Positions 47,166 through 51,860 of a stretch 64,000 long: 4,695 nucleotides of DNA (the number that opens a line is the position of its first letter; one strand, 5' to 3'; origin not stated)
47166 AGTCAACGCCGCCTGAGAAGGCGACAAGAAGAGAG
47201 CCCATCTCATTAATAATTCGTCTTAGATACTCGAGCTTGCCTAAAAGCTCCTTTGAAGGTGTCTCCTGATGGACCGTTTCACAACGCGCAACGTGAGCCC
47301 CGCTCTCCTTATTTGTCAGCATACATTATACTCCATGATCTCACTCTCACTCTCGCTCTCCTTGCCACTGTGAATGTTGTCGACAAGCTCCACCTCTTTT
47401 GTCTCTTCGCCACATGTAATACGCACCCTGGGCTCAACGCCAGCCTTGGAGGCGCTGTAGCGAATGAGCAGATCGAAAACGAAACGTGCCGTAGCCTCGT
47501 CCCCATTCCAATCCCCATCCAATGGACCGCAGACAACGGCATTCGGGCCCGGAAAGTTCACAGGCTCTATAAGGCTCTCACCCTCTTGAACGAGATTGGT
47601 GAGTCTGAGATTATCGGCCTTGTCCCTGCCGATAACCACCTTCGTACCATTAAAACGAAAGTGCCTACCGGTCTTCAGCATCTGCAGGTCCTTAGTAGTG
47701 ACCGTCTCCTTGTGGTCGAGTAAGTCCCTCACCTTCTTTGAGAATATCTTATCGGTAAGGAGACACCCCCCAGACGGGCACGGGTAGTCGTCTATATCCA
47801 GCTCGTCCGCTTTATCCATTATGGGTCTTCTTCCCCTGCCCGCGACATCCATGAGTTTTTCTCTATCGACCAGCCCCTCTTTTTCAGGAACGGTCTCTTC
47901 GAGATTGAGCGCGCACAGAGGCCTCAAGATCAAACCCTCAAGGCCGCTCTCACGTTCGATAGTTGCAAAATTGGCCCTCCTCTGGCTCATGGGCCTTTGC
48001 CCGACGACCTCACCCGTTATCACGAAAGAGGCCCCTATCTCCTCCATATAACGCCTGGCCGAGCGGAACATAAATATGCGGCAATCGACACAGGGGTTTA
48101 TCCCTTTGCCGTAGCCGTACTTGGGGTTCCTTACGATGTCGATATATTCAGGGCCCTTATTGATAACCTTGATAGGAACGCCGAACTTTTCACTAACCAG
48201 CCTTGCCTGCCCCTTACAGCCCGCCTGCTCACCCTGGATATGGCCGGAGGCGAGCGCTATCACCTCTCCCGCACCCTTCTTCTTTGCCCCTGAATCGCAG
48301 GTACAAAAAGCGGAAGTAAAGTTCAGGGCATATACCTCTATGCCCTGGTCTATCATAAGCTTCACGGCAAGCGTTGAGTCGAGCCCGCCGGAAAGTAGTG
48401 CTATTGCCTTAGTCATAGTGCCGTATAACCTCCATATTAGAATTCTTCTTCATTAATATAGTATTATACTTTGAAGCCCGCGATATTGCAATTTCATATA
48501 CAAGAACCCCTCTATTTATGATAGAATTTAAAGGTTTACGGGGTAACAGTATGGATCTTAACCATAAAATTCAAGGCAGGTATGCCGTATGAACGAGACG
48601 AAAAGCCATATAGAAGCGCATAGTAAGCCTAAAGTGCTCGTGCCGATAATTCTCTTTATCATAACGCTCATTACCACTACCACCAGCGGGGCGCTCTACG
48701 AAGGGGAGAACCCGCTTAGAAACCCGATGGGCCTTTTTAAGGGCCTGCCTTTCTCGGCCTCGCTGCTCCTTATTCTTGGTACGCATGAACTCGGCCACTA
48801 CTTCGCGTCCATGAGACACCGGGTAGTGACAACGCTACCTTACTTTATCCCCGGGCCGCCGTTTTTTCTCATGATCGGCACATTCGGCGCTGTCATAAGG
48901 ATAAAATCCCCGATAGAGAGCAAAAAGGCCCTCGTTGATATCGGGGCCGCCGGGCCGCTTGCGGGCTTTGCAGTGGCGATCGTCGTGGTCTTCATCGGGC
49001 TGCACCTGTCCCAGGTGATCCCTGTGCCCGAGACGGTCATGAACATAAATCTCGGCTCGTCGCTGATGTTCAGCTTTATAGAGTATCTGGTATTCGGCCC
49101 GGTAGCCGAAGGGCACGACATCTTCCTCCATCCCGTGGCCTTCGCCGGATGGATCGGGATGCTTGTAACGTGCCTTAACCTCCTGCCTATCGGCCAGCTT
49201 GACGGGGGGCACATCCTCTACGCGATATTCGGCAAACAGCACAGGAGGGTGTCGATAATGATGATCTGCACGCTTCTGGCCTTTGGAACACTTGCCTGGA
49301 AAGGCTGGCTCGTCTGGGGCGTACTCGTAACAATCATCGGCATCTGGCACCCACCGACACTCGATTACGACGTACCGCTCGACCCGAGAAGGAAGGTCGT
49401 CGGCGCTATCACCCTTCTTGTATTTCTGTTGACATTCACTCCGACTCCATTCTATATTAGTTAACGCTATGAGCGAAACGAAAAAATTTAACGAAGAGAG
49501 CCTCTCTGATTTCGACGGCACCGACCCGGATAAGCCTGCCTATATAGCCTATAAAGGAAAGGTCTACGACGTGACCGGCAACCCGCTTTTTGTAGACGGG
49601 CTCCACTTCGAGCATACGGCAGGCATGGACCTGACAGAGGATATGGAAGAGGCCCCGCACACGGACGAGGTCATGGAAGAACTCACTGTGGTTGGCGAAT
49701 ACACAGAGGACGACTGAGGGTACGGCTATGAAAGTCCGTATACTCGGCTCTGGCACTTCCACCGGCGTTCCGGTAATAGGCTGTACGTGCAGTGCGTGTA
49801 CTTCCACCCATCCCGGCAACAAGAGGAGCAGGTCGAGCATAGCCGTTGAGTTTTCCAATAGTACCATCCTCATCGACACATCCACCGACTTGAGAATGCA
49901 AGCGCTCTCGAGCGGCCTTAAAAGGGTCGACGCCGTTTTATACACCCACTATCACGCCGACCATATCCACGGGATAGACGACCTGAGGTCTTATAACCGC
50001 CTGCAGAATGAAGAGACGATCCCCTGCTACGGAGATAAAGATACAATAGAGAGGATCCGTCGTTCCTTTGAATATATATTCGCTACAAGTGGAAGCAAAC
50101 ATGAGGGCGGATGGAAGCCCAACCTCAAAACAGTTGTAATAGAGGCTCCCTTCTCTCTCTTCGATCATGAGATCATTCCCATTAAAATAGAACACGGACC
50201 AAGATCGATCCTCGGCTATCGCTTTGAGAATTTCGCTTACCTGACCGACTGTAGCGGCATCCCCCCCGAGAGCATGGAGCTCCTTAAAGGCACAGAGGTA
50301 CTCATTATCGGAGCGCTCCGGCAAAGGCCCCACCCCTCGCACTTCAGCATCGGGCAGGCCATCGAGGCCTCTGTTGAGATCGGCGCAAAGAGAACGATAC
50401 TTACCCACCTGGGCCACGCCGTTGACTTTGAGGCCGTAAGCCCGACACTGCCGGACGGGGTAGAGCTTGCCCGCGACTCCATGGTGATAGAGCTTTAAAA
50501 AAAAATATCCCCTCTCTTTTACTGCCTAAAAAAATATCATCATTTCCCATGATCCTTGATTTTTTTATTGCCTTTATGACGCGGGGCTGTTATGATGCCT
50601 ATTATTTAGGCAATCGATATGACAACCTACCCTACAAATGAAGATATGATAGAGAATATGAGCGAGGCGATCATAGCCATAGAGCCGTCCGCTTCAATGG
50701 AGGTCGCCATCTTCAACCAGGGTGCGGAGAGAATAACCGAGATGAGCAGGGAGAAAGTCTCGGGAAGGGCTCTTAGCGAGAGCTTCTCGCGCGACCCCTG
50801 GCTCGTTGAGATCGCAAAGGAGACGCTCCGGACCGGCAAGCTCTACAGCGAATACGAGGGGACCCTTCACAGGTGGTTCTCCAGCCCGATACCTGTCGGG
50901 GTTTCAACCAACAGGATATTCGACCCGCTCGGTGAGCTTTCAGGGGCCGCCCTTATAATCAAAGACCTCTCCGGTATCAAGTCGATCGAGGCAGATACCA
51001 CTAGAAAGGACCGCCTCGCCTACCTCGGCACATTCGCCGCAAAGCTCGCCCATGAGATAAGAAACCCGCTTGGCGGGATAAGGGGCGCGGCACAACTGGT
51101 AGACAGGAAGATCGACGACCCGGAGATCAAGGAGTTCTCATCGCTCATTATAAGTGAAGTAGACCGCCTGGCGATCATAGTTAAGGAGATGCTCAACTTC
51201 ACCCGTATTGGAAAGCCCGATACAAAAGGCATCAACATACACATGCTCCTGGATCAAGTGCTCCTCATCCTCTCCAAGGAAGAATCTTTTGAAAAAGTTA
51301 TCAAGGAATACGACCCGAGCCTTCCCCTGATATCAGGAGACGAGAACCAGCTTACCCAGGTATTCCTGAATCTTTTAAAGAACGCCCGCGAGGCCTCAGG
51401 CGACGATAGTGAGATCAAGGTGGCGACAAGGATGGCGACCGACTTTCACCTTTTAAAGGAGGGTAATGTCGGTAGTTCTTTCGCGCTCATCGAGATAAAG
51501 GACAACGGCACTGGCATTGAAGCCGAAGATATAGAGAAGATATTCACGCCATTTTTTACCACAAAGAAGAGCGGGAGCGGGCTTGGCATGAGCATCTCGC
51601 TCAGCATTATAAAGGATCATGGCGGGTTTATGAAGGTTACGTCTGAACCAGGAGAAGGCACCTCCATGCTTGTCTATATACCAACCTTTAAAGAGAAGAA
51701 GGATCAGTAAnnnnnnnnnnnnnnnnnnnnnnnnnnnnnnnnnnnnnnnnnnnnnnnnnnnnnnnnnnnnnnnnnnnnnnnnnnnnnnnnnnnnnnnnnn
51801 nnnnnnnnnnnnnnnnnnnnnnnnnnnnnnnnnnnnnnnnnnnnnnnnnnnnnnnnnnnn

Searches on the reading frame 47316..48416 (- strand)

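Call 60: search_protein_families(library=pfam, proteins=[window:47316-48416:-], max_evalue=0.00001)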
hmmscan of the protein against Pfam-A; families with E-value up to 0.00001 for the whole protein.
window:47316-48416:- (366 aa): 3 families
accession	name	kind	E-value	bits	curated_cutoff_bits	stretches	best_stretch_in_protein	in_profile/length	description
PF02568.20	ThiI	-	2.2e-12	47.4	20.5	1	3-174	5-151/197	Thiamine biosynthesis protein (ThiI)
PF18297.6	NFACT-R_2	-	2.4e-09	37.7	26.9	1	250-343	1-87/104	NFACT protein RNA binding domain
PF03054.22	tRNA_Me_trans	-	1.9e-07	31.4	20.6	1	3-139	2-129/202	tRNA methyl transferase HUP domain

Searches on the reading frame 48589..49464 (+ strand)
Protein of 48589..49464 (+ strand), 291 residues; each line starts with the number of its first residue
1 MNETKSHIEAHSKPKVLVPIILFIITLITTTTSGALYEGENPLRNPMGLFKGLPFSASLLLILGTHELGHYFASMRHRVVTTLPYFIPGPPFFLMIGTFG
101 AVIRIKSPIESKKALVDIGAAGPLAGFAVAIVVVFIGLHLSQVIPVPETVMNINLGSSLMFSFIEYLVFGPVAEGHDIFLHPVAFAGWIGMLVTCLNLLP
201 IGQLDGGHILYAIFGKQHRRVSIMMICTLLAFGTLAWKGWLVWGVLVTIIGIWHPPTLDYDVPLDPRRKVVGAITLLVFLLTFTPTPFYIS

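Call 60: search_protein_families(library=pfam, proteins=[window:48589-49464:+], max_evalue=0.00001)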
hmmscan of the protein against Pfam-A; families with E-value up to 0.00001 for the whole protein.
window:48589-49464:+ (291 aa): 1 family
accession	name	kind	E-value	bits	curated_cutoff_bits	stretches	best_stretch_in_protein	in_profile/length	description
PF02163.28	Peptidase_M50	-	1.5e-22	80.5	27.2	1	55-220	2-200/221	Peptidase family M50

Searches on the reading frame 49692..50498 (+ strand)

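Call 60: search_protein_families(library=pfam, proteins=[window:49692-50498:+], max_evalue=0.00001)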
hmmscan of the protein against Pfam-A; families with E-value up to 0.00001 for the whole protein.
window:49692-50498:+ (268 aa): 2 families
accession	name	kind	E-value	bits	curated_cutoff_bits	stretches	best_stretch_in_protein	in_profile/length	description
PF12706.13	Lactamase_B_2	-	4.9e-36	124.7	27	1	58-239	2-199/200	Beta-lactamase superfamily domain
PF00753.33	Lactamase_B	-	2.8e-11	44.2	22.7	1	45-100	4-65/196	Metallo-beta-lactamase superfamily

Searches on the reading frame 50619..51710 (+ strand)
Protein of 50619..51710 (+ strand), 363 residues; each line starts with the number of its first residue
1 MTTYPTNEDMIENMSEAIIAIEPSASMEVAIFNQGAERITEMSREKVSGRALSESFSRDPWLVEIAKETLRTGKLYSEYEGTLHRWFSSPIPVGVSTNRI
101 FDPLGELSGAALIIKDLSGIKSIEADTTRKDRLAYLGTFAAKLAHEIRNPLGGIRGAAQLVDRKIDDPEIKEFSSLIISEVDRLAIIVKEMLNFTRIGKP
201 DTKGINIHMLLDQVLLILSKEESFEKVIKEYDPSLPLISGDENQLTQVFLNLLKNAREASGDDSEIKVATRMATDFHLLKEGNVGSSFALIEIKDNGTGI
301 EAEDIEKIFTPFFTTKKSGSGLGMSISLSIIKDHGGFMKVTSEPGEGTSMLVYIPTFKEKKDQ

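Call 7: search_protein_families(library=pfam, proteins=[window:50619-51710:+])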
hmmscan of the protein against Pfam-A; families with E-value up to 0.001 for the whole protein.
window:50619-51710:+ (363 aa): 4 families
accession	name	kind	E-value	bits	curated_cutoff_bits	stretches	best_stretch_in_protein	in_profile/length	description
PF02518.31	HATPase_c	-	8.1e-23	81.4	26.4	1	240-355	1-108/111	Histidine kinase-, DNA gyrase B-, and HSP90-like ATPase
PF00512.31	HisKA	-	5.2e-15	55.7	26.9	1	136-198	2-64/66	His Kinase A (phospho-acceptor) domain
PF13426.13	PAS_9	-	1.2e-05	26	27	1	27-118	11-102/103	PAS domain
PF00989.32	PAS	-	2.3e-05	24.8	22.6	1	9-116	5-112/113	PAS fold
